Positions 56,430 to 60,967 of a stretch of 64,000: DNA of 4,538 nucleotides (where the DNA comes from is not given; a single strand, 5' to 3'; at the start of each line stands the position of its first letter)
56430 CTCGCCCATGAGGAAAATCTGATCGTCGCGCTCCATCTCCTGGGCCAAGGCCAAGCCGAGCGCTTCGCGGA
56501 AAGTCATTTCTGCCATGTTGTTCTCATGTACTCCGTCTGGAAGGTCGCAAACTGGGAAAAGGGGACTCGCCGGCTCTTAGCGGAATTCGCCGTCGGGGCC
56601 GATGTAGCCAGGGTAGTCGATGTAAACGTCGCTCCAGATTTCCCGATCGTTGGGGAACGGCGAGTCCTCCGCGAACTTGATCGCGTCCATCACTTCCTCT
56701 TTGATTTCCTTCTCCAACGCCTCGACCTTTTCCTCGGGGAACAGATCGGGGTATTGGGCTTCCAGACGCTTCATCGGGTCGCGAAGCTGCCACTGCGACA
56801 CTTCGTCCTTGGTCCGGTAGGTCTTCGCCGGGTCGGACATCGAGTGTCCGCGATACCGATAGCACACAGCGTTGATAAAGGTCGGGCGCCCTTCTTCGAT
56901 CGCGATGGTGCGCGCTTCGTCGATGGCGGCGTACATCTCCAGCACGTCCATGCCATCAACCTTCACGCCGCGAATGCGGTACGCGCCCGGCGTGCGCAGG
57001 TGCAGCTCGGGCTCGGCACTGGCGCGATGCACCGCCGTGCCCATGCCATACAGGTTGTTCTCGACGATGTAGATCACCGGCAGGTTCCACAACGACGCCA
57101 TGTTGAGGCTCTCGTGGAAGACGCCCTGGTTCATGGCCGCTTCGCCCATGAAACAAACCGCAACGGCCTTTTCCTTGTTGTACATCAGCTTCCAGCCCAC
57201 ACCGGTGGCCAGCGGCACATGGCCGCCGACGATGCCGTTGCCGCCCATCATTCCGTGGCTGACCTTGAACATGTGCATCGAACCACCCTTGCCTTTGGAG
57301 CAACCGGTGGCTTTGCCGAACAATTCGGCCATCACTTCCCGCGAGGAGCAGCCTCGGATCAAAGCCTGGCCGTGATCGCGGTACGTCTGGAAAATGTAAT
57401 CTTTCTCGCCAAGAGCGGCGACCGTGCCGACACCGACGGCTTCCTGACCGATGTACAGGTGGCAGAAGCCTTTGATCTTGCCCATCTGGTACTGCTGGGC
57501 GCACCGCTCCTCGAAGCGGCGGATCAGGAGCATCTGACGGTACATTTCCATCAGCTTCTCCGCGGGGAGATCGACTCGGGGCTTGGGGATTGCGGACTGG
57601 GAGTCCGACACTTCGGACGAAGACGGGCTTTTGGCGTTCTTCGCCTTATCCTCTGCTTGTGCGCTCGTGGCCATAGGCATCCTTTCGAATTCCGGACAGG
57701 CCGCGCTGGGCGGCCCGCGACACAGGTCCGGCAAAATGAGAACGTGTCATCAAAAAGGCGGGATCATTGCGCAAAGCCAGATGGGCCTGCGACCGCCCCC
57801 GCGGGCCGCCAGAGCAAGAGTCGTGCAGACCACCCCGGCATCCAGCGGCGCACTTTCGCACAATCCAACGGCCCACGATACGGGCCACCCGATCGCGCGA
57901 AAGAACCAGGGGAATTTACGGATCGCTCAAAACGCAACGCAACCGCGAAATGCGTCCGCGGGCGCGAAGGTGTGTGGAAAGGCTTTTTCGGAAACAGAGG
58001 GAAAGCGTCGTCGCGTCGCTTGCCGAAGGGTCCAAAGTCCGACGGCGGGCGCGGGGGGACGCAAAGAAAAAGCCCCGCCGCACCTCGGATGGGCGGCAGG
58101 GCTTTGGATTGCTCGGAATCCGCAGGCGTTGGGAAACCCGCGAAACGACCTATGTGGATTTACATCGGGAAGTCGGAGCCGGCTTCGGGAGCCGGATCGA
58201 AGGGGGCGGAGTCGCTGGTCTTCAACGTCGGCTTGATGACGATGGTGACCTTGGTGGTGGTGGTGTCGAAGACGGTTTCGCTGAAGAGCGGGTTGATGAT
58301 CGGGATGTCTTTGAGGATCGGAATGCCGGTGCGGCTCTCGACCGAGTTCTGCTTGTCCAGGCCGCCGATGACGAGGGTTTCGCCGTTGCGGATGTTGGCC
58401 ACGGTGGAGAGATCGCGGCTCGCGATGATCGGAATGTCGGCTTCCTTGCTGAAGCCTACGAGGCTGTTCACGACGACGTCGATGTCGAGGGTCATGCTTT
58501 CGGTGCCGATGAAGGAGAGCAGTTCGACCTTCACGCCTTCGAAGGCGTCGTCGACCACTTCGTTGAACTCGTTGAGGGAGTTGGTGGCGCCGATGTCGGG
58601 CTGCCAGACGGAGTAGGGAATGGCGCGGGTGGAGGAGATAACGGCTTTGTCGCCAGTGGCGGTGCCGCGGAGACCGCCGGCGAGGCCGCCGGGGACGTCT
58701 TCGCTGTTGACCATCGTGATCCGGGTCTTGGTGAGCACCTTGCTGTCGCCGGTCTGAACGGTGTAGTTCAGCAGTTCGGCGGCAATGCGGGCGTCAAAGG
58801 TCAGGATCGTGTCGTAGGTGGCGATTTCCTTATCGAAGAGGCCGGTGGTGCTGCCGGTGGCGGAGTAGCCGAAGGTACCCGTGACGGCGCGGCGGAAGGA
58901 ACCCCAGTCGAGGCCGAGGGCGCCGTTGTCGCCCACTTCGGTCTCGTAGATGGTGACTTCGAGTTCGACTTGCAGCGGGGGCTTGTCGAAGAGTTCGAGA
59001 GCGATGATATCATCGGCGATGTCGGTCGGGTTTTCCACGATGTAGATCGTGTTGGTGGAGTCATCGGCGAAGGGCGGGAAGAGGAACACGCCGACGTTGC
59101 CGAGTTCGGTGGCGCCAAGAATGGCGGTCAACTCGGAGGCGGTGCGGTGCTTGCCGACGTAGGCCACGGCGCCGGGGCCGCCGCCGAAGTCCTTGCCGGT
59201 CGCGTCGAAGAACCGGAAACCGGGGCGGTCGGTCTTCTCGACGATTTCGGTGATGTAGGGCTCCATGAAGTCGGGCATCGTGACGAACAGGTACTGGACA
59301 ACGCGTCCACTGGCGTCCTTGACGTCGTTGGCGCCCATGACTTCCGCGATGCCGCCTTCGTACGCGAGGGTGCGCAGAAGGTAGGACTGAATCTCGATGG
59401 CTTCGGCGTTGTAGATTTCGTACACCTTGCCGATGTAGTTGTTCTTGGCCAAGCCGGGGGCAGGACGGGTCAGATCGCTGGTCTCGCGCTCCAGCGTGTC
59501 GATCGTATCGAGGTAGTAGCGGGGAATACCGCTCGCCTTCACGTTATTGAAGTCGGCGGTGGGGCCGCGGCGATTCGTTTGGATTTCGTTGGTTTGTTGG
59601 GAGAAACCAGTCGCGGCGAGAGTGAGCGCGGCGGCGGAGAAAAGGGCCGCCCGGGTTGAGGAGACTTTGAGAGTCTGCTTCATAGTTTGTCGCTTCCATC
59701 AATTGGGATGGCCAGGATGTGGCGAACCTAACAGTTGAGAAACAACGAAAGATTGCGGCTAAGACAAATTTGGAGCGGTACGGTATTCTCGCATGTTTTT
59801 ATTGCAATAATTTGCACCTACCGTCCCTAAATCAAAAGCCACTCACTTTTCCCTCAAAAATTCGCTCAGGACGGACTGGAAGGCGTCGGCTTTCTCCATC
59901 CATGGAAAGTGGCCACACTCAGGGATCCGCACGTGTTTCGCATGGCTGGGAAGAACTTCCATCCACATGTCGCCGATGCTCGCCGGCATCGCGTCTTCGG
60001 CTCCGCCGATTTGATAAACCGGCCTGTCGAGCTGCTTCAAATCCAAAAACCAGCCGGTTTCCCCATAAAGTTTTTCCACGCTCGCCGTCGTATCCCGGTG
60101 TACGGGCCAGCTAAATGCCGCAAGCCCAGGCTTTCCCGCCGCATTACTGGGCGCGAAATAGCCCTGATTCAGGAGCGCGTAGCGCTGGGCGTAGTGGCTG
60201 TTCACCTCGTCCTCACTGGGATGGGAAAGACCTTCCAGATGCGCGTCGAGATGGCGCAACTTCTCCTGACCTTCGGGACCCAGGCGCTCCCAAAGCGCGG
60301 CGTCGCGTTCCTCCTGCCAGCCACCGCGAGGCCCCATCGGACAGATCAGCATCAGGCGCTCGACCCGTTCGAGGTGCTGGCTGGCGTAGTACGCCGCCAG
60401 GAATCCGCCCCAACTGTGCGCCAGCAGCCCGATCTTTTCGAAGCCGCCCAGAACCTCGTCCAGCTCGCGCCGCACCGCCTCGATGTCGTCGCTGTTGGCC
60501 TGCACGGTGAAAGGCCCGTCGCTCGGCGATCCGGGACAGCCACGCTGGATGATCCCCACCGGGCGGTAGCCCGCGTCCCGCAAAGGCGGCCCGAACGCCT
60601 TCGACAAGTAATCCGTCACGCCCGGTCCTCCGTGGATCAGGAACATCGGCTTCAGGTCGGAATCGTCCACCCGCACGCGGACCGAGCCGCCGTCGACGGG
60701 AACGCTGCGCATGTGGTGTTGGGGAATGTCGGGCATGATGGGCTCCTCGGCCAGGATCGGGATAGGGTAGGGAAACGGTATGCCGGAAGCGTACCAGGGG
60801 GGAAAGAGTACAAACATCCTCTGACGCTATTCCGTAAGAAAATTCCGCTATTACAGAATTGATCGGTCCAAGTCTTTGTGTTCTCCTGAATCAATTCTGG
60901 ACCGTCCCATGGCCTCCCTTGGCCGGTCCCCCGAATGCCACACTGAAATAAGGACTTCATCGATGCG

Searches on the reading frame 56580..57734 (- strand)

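Call 9: search_protein_families(library=pfam, proteins=[window:56580-57734:-], max_evalue=0.001)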
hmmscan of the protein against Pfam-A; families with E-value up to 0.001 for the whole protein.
window:56580-57734:- (385 aa): 1 family
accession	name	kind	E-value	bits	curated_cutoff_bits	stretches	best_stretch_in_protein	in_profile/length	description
PF00676.26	E1_dh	-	8.1e-91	304.5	22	1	67-362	2-298/300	Dehydrogenase E1 component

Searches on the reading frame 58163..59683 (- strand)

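Call 9: search_protein_families(library=pfam, proteins=[window:58163-59683:-], max_evalue=0.001)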
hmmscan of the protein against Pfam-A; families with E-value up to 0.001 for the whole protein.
window:58163-59683:- (507 aa): 1 family
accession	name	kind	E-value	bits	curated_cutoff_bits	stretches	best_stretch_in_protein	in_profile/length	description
PF00263.26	Secretin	-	3.5e-22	79.2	27.5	1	341-487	18-167/169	Bacterial type II and III secretion system protein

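Call 75: search_protein_families(library=ncbifam, proteins=[window:58163-59683:-], max_evalue=0.001)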
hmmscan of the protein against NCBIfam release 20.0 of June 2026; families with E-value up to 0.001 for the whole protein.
window:58163-59683:- (507 aa): 9 families
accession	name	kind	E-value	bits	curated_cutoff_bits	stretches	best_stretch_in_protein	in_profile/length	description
TIGR02517.1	type_II_gspD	equivalog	2.8e-21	75.6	351.35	2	395-487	495-589/600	type II secretion system secretin GspD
TIGR02519.1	pilus_MshL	equivalog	7.4e-21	74.4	250.2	1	238-486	36-288/290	pilus (MSHA type) biogenesis protein MshL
TIGR02515.1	IV_pilus_PilQ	subfamily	8.5e-21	74.4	284.35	1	206-485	139-424/428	type IV pilus secretin PilQ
TIGR02516.1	type_III_yscC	equivalog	4.8e-16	58.4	238.45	1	410-486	383-459/463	type III secretion system outer membrane ring subunit SctC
NF011873.0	PRK15346.1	equivalog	3.5e-14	52.4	524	1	411-484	417-490/499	EscC/YscC/HrcC family type III secretion system outer membrane ring protein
NF010083.0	PRK13568.1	equivalog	3.1e-12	46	554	1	206-487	156-416/419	DNA uptake porin HofQ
NF007851.2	PRK10560.1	exception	1.5e-08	33.9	598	1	206-487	148-408/412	DNA uptake porin HofQ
NF042912.1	Amuc_1098_fam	equivalog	3.3e-08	32.1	750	1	415-484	723-792/805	Amuc_1098 family type IV pilus outer membrane protein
TIGR02520.1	pilus_B_mal_scr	equivalog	4.9e-07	28.7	287.65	1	238-454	274-484/513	PilN family type IVB pilus formation outer membrane protein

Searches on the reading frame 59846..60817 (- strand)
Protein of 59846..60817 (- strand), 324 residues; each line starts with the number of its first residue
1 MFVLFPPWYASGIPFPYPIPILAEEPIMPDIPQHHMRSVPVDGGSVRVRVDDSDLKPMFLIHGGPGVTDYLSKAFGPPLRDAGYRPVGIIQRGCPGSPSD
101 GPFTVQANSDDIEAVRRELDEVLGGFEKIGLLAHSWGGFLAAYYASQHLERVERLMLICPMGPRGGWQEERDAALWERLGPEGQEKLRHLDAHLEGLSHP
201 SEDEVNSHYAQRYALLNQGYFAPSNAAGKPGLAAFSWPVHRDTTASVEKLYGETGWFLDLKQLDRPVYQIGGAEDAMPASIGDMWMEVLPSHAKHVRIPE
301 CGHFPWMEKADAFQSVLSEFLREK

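Call 9: search_protein_families(library=pfam, proteins=[window:59846-60817:-], max_evalue=0.001)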
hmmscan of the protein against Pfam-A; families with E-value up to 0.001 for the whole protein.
window:59846-60817:- (324 aa): 3 families
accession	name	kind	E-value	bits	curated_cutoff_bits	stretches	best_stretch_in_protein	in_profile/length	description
PF00561.26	Abhydrolase_1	-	9.8e-20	71.7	25.8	1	57-175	2-117/245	alpha/beta hydrolase fold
PF12697.13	Abhydrolase_6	-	7.3e-17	63.2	26.3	1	59-313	2-214/217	Alpha/beta hydrolase family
PF12146.15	Hydrolase_4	-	7.2e-05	22.6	27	1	75-161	23-110/239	Serine aminopeptidase, S33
